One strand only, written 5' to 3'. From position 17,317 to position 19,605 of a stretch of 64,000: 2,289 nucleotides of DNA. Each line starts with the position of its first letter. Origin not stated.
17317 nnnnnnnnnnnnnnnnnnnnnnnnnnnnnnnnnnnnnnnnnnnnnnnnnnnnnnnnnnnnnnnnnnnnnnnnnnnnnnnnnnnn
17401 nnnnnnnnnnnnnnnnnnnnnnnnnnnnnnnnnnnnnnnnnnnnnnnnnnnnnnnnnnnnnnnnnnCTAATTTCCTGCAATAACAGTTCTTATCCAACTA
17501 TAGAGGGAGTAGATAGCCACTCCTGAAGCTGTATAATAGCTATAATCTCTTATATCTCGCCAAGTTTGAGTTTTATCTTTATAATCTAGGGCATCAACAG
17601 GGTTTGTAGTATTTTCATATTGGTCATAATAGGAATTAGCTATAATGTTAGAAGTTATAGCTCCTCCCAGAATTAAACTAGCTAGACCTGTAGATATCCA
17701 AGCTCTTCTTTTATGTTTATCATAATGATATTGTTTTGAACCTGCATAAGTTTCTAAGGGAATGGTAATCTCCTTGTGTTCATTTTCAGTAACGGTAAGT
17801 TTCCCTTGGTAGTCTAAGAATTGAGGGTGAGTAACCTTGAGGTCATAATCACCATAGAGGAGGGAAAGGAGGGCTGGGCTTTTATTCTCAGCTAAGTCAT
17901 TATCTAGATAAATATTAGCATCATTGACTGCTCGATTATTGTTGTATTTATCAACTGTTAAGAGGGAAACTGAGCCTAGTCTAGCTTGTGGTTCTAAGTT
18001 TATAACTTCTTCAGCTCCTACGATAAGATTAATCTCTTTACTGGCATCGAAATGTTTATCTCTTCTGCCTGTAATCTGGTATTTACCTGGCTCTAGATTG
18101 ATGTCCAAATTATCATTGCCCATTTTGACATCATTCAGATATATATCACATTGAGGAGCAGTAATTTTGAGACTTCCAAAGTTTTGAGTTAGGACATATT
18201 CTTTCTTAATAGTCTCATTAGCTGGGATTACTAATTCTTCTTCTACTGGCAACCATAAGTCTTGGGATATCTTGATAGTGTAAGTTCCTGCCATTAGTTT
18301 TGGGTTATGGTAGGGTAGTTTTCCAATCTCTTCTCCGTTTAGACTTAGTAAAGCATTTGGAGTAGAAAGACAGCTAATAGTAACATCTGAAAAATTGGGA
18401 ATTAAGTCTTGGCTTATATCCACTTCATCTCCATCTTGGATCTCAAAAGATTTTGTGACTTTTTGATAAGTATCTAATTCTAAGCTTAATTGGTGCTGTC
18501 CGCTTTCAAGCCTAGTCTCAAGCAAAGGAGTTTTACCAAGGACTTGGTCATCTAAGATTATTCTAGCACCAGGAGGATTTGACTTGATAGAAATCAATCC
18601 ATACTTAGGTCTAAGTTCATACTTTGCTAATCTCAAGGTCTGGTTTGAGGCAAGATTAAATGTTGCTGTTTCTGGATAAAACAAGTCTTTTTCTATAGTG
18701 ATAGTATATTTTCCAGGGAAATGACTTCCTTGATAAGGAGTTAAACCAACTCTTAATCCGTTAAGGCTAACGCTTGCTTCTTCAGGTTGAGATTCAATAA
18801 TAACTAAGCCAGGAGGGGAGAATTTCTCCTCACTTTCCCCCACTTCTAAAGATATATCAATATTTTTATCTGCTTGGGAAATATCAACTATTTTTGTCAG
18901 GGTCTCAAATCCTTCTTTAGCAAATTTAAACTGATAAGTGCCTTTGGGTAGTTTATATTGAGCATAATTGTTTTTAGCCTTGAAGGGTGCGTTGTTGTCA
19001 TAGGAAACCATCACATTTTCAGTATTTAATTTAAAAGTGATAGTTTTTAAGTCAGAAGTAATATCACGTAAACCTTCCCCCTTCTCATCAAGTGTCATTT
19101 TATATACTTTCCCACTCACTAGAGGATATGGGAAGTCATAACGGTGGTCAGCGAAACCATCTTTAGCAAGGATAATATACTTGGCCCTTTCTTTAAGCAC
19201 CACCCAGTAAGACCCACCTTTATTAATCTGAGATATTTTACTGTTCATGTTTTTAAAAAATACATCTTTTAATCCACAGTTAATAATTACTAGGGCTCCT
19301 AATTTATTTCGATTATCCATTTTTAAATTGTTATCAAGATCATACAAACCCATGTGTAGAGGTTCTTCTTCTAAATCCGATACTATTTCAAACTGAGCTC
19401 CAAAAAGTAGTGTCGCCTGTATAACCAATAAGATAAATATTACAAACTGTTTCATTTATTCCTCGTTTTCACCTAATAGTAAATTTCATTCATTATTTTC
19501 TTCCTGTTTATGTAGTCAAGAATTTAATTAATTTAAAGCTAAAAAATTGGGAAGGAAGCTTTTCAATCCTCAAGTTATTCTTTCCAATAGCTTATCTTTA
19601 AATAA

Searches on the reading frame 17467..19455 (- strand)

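Call 11: search_protein_families(library=pfam, proteins=[window:17467-19455:-])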
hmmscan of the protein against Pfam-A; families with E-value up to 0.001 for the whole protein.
window:17467-19455:- (662 aa): 2 families
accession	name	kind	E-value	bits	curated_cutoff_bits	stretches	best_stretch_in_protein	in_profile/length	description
PF08308.17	PEGA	-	1.4e-50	169.5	20.8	3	286-351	2-67/71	PEGA domain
PF13620.12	CarboxypepD_reg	-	5.9e-11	43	32.3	0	168-203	44-81/82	Carboxypeptidase regulatory-like domain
